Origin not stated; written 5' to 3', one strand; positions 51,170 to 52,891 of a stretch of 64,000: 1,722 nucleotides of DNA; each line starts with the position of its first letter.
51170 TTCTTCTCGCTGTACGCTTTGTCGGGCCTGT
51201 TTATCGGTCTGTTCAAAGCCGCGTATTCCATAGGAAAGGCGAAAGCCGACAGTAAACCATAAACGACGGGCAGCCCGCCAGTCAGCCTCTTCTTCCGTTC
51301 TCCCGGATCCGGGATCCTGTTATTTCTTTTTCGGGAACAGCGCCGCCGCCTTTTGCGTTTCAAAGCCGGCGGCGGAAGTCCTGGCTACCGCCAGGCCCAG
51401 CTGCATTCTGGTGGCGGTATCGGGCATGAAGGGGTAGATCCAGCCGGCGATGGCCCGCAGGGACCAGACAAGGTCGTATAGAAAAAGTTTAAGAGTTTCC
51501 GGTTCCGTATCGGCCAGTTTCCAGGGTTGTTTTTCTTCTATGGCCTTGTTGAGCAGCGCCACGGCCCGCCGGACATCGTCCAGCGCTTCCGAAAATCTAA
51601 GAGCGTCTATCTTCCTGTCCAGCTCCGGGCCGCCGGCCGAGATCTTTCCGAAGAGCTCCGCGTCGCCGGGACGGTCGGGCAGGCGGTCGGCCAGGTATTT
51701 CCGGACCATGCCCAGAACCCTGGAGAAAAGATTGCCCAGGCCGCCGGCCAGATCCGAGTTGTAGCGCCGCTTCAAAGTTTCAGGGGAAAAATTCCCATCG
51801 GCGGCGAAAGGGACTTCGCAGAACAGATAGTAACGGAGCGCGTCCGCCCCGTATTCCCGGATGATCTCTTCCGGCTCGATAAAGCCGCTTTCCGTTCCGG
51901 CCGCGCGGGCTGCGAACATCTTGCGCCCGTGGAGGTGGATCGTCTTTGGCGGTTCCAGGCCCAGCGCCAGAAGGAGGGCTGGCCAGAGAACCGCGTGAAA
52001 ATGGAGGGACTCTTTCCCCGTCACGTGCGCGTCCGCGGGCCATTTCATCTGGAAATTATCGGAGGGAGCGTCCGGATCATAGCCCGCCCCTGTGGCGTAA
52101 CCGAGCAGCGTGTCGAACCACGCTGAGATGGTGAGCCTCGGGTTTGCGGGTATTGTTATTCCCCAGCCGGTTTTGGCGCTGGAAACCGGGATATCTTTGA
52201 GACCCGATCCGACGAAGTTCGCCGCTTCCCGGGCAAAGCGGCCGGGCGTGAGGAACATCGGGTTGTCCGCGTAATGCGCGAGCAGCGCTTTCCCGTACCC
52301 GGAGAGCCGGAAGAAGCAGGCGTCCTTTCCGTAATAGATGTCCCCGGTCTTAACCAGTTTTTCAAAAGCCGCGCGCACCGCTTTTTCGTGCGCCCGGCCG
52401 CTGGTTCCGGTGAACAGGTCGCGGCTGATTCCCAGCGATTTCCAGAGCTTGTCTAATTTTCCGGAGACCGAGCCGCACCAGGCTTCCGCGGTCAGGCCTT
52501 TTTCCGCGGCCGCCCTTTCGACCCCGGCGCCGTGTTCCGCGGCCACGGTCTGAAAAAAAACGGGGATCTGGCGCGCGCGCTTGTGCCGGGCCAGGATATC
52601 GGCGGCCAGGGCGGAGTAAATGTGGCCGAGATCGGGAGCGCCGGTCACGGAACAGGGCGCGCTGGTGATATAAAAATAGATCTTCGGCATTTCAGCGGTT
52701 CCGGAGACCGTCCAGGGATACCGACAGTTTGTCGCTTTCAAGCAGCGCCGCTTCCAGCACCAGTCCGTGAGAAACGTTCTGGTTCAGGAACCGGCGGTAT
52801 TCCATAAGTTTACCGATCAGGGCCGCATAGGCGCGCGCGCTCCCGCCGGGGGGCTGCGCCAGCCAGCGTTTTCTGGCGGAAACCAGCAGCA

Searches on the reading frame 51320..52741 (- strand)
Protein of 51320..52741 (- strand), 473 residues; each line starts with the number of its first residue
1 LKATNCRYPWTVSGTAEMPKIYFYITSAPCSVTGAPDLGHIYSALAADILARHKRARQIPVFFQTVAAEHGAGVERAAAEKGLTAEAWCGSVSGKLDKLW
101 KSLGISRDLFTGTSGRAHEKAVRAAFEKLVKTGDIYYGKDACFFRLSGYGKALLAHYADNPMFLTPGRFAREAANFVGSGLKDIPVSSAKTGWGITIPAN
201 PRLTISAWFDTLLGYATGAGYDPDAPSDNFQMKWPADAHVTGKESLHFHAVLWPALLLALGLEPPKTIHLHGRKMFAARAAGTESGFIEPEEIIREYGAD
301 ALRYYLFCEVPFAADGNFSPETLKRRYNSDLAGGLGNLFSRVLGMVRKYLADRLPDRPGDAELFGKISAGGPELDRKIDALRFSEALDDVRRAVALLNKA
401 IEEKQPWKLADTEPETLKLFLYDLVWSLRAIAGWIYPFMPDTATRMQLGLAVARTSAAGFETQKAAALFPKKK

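Call 12: search_protein_families(library=pfam, proteins=[window:51320-52741:-])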
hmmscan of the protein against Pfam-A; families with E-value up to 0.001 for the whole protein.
window:51320-52741:- (473 aa): 2 families
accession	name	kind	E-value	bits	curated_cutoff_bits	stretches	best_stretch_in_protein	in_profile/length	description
PF09334.17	tRNA-synt_1g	-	2.8e-58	198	20.1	2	140-343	182-391/391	tRNA synthetases class I (M)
PF00133.28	tRNA-synt_1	-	9.4e-10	38.2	22.7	0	207-316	301-411/414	tRNA synthetases class I (I, L, M and V)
